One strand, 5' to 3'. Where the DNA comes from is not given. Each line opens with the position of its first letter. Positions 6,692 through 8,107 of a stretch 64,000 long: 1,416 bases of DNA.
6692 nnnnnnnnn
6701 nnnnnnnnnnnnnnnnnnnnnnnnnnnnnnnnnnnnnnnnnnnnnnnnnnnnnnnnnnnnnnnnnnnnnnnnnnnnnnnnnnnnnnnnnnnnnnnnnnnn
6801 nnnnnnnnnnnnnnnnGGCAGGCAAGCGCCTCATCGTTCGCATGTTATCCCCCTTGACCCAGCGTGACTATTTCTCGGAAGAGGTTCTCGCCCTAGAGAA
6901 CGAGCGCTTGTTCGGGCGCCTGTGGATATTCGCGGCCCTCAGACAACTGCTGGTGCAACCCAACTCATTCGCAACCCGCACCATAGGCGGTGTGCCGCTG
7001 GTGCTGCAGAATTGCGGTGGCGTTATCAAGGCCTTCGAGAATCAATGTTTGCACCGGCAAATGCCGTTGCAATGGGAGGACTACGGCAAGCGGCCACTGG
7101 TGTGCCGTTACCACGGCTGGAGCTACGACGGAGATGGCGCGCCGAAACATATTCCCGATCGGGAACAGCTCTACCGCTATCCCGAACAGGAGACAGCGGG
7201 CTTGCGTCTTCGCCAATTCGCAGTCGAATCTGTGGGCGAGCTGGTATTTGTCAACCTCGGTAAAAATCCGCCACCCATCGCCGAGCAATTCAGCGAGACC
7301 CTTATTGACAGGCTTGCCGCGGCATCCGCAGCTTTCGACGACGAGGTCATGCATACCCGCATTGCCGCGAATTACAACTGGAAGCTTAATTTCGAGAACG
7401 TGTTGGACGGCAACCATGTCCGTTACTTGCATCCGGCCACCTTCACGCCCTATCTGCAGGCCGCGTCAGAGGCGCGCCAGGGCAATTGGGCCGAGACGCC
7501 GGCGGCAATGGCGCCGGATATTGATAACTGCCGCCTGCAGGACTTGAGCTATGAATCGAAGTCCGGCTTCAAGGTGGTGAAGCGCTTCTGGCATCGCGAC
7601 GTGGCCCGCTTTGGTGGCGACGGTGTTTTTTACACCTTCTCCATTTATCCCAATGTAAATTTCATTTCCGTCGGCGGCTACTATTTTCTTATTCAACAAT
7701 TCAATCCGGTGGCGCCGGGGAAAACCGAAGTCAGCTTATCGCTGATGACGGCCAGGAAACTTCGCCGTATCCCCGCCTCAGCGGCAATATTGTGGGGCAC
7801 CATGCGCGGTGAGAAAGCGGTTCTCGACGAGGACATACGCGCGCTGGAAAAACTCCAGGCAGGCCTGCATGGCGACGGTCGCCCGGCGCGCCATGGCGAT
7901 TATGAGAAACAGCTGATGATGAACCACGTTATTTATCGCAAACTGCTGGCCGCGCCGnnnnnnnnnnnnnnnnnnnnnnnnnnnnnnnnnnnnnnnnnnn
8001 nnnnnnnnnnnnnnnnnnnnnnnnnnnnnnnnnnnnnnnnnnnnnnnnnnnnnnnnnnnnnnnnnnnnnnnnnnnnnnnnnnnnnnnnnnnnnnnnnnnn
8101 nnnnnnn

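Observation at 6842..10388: Tandemly duplicated two-gene module: Rieske oxygenase translationally coupled to a divergent NeuD-like hexapeptide protein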

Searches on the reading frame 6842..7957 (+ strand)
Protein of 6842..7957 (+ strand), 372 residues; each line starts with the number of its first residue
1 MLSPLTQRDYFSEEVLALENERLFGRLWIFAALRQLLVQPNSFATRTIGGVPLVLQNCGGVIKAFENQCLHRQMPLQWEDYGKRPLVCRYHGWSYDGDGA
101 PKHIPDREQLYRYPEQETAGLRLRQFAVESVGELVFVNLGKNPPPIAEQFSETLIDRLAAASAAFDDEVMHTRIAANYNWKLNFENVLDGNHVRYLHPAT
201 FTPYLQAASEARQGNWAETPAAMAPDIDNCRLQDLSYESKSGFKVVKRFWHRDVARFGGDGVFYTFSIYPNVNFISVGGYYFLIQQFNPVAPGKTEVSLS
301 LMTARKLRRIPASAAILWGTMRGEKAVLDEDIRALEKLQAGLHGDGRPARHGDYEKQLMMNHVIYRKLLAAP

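Call 11: search_protein_families(library=pfam, proteins=[window:6842-7957:+], max_evalue=0.01)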
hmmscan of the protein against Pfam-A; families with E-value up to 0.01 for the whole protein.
window:6842-7957:+ (372 aa): 3 families
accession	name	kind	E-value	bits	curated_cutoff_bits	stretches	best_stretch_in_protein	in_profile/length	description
PF00355.32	Rieske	-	6.4e-15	55.3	20.3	1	38-114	11-88/88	Rieske [2Fe-2S] domain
PF00848.25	Ring_hydroxyl_A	-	7.8e-15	55.8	24.9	1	173-369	11-206/208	Ring hydroxylating alpha subunit (catalytic domain)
PF19112.6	VanA_C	-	6e-06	27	23.5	1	179-212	4-37/193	Vanillate O-demethylase oxygenase C-terminal domain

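Call 12: search_protein_families(library=ncbifam, proteins=[window:6842-7957:+], max_evalue=0.001)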
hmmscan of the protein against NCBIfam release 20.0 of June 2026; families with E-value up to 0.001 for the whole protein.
window:6842-7957:+ (372 aa): 6 families
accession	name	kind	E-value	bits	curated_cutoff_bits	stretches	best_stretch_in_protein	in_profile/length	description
NF058607.1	GlBtMonoOxGbcA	equivalog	3.5e-21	75.1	670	1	5-200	33-225/420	glycine betaine monooxygenase oxygenase subunit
NF042946.1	3PPDioc_HcaE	equivalog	5.1e-20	71.9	830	1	10-200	21-217/450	3-phenylpropionate/cinnamic acid dioxygenase subunit alpha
NF041684.1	ant_diox_AndAc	equivalog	3.7e-18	65.3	750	1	10-198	28-223/418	anthranilate 1,2-dioxygenase large subunit AndAc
TIGR03228.1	anthran_1_2_A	equivalog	1.7e-17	63.3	671.9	1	8-199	18-215/438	anthranilate 1,2-dioxygenase large subunit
TIGR03229.1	benzo_1_2_benA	equivalog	1.1e-15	57.4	780.95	1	8-198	18-216/433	benzoate 1,2-dioxygenase large subunit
NF052579.1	BetMthstMoxSdmAMthl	equivalog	2.7e-12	46.3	600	1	55-207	45-187/351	4beta-methylsterol monooxygenase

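Call 16: find_homologous_proteins(query=window:6842-7957:+)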
Query window:6842-7957:+ (372 aa): 124 proteins with E <= 0.001 among 8000 candidates; the best 120 are listed.
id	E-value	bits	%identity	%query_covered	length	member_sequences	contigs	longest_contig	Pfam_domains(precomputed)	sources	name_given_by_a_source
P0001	3.7e-255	864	100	100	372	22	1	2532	PF00355.33,PF00848.26,PF19112.7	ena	-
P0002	7.7e-190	649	77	100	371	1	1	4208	PF00355.33,PF00848.26,PF19112.7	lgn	-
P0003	7.8e-181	619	73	99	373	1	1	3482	PF00355.33,PF00848.26,PF19112.7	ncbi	ncbi:MAG: aromatic ring-hydroxylating oxygenase subunit alpha [Burkholderiales bacterium]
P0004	8.6e-177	606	69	99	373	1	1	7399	PF00355.33,PF00848.26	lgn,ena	-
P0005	2.0e-176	605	71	100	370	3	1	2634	PF00355.33,PF00848.26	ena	-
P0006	9.9e-176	602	71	100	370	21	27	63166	PF00355.33,PF00848.26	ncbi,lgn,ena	-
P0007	5.0e-171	587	68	99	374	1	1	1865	PF00355.33,PF00848.26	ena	-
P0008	3.2e-167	574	67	100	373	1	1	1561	PF00355.33,PF00848.26,PF19112.7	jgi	jgi:phenylpropionate dioxygenase-like ring-hydroxylating dioxygenase large terminal subunit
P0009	8.5e-162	557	66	99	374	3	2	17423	PF00355.33,PF00848.26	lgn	-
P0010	1.3e-125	437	52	100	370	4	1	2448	PF00355.33,PF00848.26,PF19112.7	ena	-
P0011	2.4e-125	437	54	99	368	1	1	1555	PF00355.33,PF00848.26,PF19112.7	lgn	-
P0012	1.8e-124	434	53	99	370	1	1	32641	PF00355.33,PF00848.26,PF19112.7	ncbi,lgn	-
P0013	2.2e-124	433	55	99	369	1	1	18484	PF00355.33,PF00848.26,PF19112.7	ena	-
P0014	2.2e-124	433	54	99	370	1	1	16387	PF00355.33,PF00848.26,PF19112.7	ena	-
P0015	4.5e-120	419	52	100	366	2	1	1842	PF00355.33,PF00848.26,PF19112.7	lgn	-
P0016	4.9e-120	419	51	99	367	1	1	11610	PF00355.33,PF00848.26,PF19112.7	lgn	-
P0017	6.6e-120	419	52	99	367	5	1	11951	PF00355.33,PF00848.26,PF19112.7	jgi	jgi:phenylpropionate dioxygenase-like ring-hydroxylating dioxygenase large terminal subunit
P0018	3.4e-119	416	53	99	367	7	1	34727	PF00355.33,PF00848.26,PF19112.7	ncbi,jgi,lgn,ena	jgi:phenylpropionate dioxygenase-like ring-hydroxylating dioxygenase large terminal subunit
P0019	4.6e-119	416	53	99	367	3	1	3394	PF00355.33,PF00848.26,PF19112.7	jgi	jgi:phenylpropionate dioxygenase-like ring-hydroxylating dioxygenase large terminal subunit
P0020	4.4e-118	413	52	99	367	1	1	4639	PF00355.33,PF00848.26,PF19112.7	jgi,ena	-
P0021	8.9e-118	412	52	99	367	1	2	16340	PF00355.33,PF00848.26,PF19112.7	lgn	-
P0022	3.5e-117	410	51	99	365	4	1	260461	PF00355.33,PF00848.26,PF19112.7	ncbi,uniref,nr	ncbi:aromatic ring-hydroxylating oxygenase subunit alpha [Collimonas humicola]|uniref:aromatic ring-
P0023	6.3e-117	409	52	98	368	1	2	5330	PF00355.33,PF00848.26,PF19112.7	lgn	-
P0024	7.8e-117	409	52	99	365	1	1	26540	PF00355.33,PF00848.26,PF19112.7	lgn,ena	-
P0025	1.1e-116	408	51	100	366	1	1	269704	PF08417.19,PF00355.33,PF00848.26,PF19112.7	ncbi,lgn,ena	ncbi:MAG: aromatic ring-hydroxylating dioxygenase subunit alpha [Methylophilaceae bacterium]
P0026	1.3e-116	408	53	98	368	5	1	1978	PF00355.33,PF00848.26,PF19112.7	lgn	-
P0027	1.5e-116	408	53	100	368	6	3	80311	PF00355.33,PF00848.26,PF19112.7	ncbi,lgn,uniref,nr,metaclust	ncbi:aromatic ring-hydroxylating dioxygenase subunit alpha [Pseudacidovorax intermedius]|uniref:Ries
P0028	3.9e-116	406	51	98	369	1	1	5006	PF00355.33,PF00848.26,PF19112.7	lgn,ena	-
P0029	4.5e-116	406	51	99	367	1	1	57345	PF00355.33,PF00848.26,PF19112.7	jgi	jgi:phenylpropionate dioxygenase-like ring-hydroxylating dioxygenase large terminal subunit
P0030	1.0e-115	405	51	99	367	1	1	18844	PF00355.33,PF00848.26,PF19112.7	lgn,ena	-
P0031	2.1e-115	404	50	99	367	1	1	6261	PF00355.33,PF00848.26,PF19112.7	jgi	jgi:phenylpropionate dioxygenase-like ring-hydroxylating dioxygenase large terminal subunit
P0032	2.1e-115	404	50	99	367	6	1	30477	PF00355.33,PF00848.26,PF19112.7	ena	-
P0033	2.2e-115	404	52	98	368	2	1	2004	PF00355.33,PF00848.26,PF19112.7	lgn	-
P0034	4.7e-115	403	51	99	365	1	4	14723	PF00355.33,PF00848.26,PF19112.7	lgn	-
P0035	1.2e-114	401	50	99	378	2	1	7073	PF00355.33,PF00848.26,PF19112.7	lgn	-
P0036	2.6e-114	400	52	98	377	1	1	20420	PF00355.33,PF00848.26,PF19112.7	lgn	-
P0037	3.1e-114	400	50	99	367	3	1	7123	PF00355.33,PF00848.26,PF19112.7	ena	-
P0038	5.6e-114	399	51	99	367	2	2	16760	PF00355.33,PF00848.26,PF19112.7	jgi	jgi:phenylpropionate dioxygenase-like ring-hydroxylating dioxygenase large terminal subunit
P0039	2.5e-113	397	50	99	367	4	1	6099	PF00355.33,PF00848.26,PF19112.7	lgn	-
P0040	3.1e-113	397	50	98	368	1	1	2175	PF00355.33,PF00848.26,PF19112.7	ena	-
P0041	3.6e-113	396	51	99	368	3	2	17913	PF00355.33,PF00848.26,PF19112.7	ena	-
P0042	4.9e-113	396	50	99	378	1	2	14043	PF00355.33,PF00848.26,PF19112.7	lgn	-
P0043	5.0e-113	396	50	100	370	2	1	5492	PF00355.33,PF00848.26,PF19112.7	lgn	-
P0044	7.8e-113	395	51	99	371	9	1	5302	PF00355.33,PF00848.26,PF19112.7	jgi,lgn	jgi:phenylpropionate dioxygenase-like ring-hydroxylating dioxygenase large terminal subunit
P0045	1.0e-112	395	50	99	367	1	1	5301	PF00355.33,PF00848.26,PF19112.7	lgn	-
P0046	1.2e-112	395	51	98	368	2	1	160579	PF00355.33,PF00848.26,PF19112.7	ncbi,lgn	-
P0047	2.1e-112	394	50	98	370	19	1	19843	PF00355.33,PF00848.26,PF19112.7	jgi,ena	-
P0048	5.3e-112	393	49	99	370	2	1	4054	PF00355.33,PF00848.26,PF19112.7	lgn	-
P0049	1.3e-111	391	49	100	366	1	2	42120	PF08417.19,PF00355.33,PF00848.26,PF19112.7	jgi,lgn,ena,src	-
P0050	3.4e-111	390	48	100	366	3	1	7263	PF00355.33,PF00848.26,PF19112.7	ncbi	ncbi:MAG: aromatic ring-hydroxylating dioxygenase subunit alpha [Pseudomonadota bacterium]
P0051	1.3e-109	385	50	98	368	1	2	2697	PF00355.33,PF00848.26,PF19112.7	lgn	-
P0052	1.5e-108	381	49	99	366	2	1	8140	PF00355.33,PF00848.26,PF19112.7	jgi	-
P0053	6.5e-107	376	48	99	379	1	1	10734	PF00355.33,PF00848.26,PF19112.7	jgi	jgi:phenylpropionate dioxygenase-like ring-hydroxylating dioxygenase large terminal subunit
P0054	7.2e-107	376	50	99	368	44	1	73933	PF00355.33,PF00848.26,PF19112.7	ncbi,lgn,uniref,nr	ncbi:aromatic ring-hydroxylating dioxygenase subunit alpha [Delftia sp. ASV31]|uniref:aromatic ring-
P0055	7.3e-107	376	49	99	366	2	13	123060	PF00355.33,PF00848.26,PF19112.7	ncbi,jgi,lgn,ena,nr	ncbi:MAG: aromatic ring-hydroxylating dioxygenase subunit alpha [Delftia sp.]|jgi:phenylpropionate d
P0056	2.1e-106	374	48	97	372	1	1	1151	PF00355.33,PF00848.26,PF19112.7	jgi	-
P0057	5.0e-106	373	48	99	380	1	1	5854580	PF00355.33,PF00848.26,PF19112.7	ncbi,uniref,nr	ncbi:Rieske 2Fe-2S domain-containing protein [Xylophilus rhododendri]|uniref:Rieske 2Fe-2S domain-co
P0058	6.4e-106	373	48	100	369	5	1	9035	PF00355.33,PF00848.26,PF19112.7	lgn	-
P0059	2.9e-101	357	46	99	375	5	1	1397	PF00355.33,PF00848.26,PF19112.7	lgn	-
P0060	3.2e-101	357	47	99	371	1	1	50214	PF00355.33,PF00848.26,PF19112.7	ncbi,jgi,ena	jgi:phenylpropionate dioxygenase-like ring-hydroxylating dioxygenase large terminal subunit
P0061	1.1e-100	355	49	99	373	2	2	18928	PF00355.33,PF00848.26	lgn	-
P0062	1.8e-100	355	49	99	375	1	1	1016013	PF00355.33,PF00848.26,PF19112.7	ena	-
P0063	9.6e-100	352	46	99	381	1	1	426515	PF00355.33,PF00848.26,PF19112.7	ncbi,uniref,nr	ncbi:aromatic ring-hydroxylating dioxygenase subunit alpha [Variovorax sp. J22R133]|uniref:aromatic 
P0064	1.7e-99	351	47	99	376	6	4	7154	PF00355.33,PF00848.26,PF19112.7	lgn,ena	-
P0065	2.4e-99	351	49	94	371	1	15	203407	PF00355.33,PF00848.26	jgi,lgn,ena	jgi:phenylpropionate dioxygenase-like ring-hydroxylating dioxygenase large terminal subunit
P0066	7.4e-99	349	47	99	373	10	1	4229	PF00355.33,PF00848.26,PF19112.7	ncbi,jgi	jgi:phenylpropionate dioxygenase-like ring-hydroxylating dioxygenase large terminal subunit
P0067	6.3e-98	346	48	97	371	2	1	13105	PF00355.33,PF00848.26,PF19112.7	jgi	jgi:phenylpropionate dioxygenase-like ring-hydroxylating dioxygenase large terminal subunit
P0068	1.7e-97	345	46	99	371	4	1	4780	PF00355.33,PF00848.26,PF19112.7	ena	-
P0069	1.5e-96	342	46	99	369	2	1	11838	PF00355.33,PF00848.26,PF19112.7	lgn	-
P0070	1.8e-96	342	46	99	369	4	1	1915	PF00355.33,PF00848.26,PF19112.7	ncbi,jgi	jgi:phenylpropionate dioxygenase-like ring-hydroxylating dioxygenase large terminal subunit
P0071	2.4e-96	341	46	99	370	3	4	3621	PF00355.33,PF00848.26,PF19112.7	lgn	-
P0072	6.0e-96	340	45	100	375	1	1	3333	PF00355.33,PF00848.26,PF19112.7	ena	-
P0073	3.4e-95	337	46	99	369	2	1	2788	PF00355.33,PF00848.26,PF19112.7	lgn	-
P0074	3.0e-94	334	45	99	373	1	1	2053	PF00355.33,PF00848.26,PF19112.7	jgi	jgi:phenylpropionate dioxygenase-like ring-hydroxylating dioxygenase large terminal subunit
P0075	6.3e-94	333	45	100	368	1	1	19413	PF00355.33,PF00848.26,PF19112.7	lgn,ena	-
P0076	8.1e-94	333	45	99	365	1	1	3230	PF00355.33,PF00848.26,PF19112.7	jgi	jgi:phenylpropionate dioxygenase-like ring-hydroxylating dioxygenase large terminal subunit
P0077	3.4e-93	331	46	97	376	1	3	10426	PF00355.33,PF00848.26,PF19112.7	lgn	-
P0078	1.2e-92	329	44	96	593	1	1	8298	PF00132.31,PF25087.2,PF00355.33,PF00848.26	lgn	-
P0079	2.8e-92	328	43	99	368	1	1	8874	PF00355.33,PF00848.26,PF19112.7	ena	-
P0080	4.3e-92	327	45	96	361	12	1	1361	PF00355.33,PF00848.26,PF19112.7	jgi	-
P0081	1.0e-91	326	45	97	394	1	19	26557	PF00355.33,PF00848.26,PF19112.7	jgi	jgi:choline monooxygenase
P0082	4.3e-91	324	45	96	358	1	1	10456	PF00355.33,PF00848.26,PF19112.7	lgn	-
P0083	8.4e-91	323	44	99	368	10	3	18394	PF00355.33,PF00848.26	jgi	jgi:phenylpropionate dioxygenase-like ring-hydroxylating dioxygenase large terminal subunit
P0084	1.2e-90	322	48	85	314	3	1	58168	PF00355.33,PF00848.26,PF19112.7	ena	-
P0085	9.8e-89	316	44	99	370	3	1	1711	PF00355.33,PF00848.26,PF19112.7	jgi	jgi:phenylpropionate dioxygenase-like ring-hydroxylating dioxygenase large terminal subunit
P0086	1.4e-88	316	43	99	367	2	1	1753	PF00355.33,PF00848.26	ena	-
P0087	4.3e-85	304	43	96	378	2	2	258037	PF00355.33,PF00848.26,PF19112.7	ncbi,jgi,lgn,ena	jgi:phenylpropionate dioxygenase-like ring-hydroxylating dioxygenase large terminal subunit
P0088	4.7e-85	304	42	97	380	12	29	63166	PF00355.33,PF00848.26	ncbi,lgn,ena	-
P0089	5.9e-84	300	43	94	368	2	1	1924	PF00355.33,PF00848.26,PF19112.7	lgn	-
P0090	1.6e-82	296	41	96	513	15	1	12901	PF00355.33,PF00848.26,PF19112.7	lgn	-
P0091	1.9e-82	295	43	98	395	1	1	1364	PF00355.33,PF00848.26,PF19112.7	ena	-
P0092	2.8e-82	295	43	90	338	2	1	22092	PF00355.33,PF00848.26,PF19112.7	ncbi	-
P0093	2.0e-81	292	41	100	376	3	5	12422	PF00355.33,PF00848.26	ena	-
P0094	2.3e-81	292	42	97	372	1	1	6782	PF00355.33,PF00848.26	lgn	-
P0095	2.6e-80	288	40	98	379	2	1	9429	PF00355.33,PF00848.26,PF19112.7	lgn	-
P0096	3.5e-79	285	45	81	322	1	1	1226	PF00355.33,PF00848.26,PF19112.7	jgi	jgi:phenylpropionate dioxygenase-like ring-hydroxylating dioxygenase large terminal subunit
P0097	9.3e-79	283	41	97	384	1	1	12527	PF00355.33,PF00848.26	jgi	-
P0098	5.1e-77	278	38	97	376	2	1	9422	PF00355.33,PF00848.26,PF19112.7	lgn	-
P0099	4.0e-76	275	41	98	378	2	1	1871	PF00355.33,PF00848.26,PF19112.7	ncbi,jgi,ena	jgi:phenylpropionate dioxygenase-like ring-hydroxylating dioxygenase large terminal subunit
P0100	6.9e-75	271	43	90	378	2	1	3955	PF00355.33,PF00848.26,PF19112.7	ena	-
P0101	2.3e-74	269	38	97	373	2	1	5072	PF00355.33,PF00848.26,PF19112.7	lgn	-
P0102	1.7e-73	266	42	90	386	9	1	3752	PF00355.33,PF00848.26,PF19112.7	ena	-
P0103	7.6e-71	257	38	91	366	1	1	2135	PF00355.33,PF00848.26,PF19112.7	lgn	-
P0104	7.7e-71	257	41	94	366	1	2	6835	PF00355.33,PF00848.26,PF19112.7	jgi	-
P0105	9.9e-70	254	40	94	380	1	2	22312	PF00355.33,PF00848.26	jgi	jgi:phenylpropionate dioxygenase-like ring-hydroxylating dioxygenase large terminal subunit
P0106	1.3e-69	253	40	87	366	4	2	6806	PF00355.33,PF00848.26,PF19112.7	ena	-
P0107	2.7e-66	242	35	96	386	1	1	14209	PF00355.33,PF00848.26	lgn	-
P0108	1.5e-63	233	36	96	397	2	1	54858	PF00355.33,PF00848.26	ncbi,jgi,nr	ncbi:MAG: Rieske 2Fe-2S domain-containing protein [Azoarcus sp.]|jgi:phenylpropionate dioxygenase-li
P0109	2.7e-51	193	48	59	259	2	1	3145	PF00848.26,PF19112.7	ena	-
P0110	4.2e-46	176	50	44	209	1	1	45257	PF00355.33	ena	-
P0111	2.9e-38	150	30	99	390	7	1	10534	PF00355.33,PF00848.26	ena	-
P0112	2.8e-21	94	29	80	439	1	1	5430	PF00355.33,PF00848.26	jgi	-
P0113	4.6e-19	87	33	53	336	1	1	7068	PF00355.33,PF00848.26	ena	-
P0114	5.2e-18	83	28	80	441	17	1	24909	PF00355.33,PF00848.26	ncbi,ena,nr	ncbi:MAG TPA: aromatic ring-hydroxylating dioxygenase subunit alpha [Acidimicrobiia bacterium]|nr:ar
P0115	7.2e-15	73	26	90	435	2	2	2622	PF00355.33,PF00848.26,PF19112.7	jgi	jgi:phenylpropionate dioxygenase-like ring-hydroxylating dioxygenase large terminal subunit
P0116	8.8e-14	69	32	53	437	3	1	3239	PF00355.33,PF00848.26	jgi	jgi:phenylpropionate dioxygenase-like ring-hydroxylating dioxygenase large terminal subunit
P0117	7.0e-13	66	30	52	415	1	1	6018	PF00355.33,PF00848.26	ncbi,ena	-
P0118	6.0e-11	60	31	44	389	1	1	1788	PF00355.33,PF00848.26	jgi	-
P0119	1.7e-10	59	28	52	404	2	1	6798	PF00355.33,PF00848.26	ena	-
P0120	4.5e-10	57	29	52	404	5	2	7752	PF00355.33,PF00848.26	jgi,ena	-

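Call 20: find_related_loci(query=A1, collection=genome_contigs, flank=10000)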
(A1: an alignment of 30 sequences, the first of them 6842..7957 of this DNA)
Query A1 (372 aa) in genome_contigs; peptide patterns used: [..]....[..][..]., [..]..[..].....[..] (x = any residue, [..] = any of these).
600 stretches matched a pattern (row limit reached: there are more); 549 encode a relative of the query (tblastn E <= 1e-3); the best 80 are kept; 80 distinct loci.
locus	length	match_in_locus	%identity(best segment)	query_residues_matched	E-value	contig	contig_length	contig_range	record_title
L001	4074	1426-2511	40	5-365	1e-82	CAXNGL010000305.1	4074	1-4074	MAG: Burkholderiales bacterium isolate MH-08apr19-83 genome assembly, contig: MH-08apr19-C51437, whole genome shotgun se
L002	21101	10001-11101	39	1-359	1e-74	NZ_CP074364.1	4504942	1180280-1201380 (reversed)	Xanthomonas translucens pv. cerealis strain CFBP 2541 chromosome, complete genome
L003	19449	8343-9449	39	1-355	3e-73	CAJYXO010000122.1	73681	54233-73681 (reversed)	MAG: uncultured Massilia sp. isolate SP108_2_metabat2_genome_mining.23_cleaned genome assembly, contig: k127_491894, who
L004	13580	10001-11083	38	1-355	6e-77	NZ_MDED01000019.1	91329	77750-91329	Xanthomonas cucurbitae strain CFBP2542 Xcu-CFBP2542-G1019, whole genome shotgun sequence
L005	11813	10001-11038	28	10-369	9e-36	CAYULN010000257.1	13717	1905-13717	MAG TPA_asm: uncultured Caulobacteraceae bacterium isolate binchicken_co84_387 genome assembly, contig: k141_2449737, wh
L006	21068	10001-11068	29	10-369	3e-34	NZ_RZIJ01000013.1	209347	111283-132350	Azospirillum doebereinerae strain GSF71 Scaffold13, whole genome shotgun sequence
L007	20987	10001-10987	26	1-342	4e-34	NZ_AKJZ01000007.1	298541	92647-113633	Flavobacterium sp. CF136 PMI10_contig16.16, whole genome shotgun sequence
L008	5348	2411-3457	26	10-371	1e-33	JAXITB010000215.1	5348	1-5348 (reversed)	MAG: Polaromonas sp. isolate MAG12 S101_S1-b_28-k141_1029124_l_5348_cov_14.0000, whole genome shotgun sequence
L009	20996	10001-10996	27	5-343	8e-31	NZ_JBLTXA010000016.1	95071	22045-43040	Niveispirillum fermenti strain CC-LY736 31_length=95071_depth=0.96x, whole genome shotgun sequence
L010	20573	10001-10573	35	5-199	7e-27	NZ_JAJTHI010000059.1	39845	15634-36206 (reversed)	MAG: Gemmatimonas sp. isolate CoA8N_M110 k141_2338370, whole genome shotgun sequence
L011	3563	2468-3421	28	10-342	3e-26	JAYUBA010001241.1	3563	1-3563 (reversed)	MAG: Frigoriglobus sp. isolate GFS_6685 GFS_6685_1240, whole genome shotgun sequence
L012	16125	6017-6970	28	10-347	1e-25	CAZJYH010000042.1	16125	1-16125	MAG TPA_asm: uncultured Alphaproteobacteria bacterium isolate SRP342105_co1_110 genome assembly, contig: NODE_4869_lengt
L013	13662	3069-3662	33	3-201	3e-25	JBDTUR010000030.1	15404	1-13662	MAG: Chloroflexota bacterium isolate cluster3_bin.49 NODE_14981_length_15404_cov_15.356701, whole genome shotgun sequenc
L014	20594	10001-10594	33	3-201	2e-25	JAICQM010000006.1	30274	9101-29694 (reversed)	MAG: Chloroflexota bacterium isolate TY_HY_2_bin.42 k141_890181_length_30274_cov_71.3619, whole genome shotgun sequence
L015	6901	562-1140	35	3-199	3e-25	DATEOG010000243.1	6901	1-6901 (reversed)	MAG TPA_asm: Gemmatimonadaceae bacterium isolate SMAG_U8989 k141_3045652, whole genome shotgun sequence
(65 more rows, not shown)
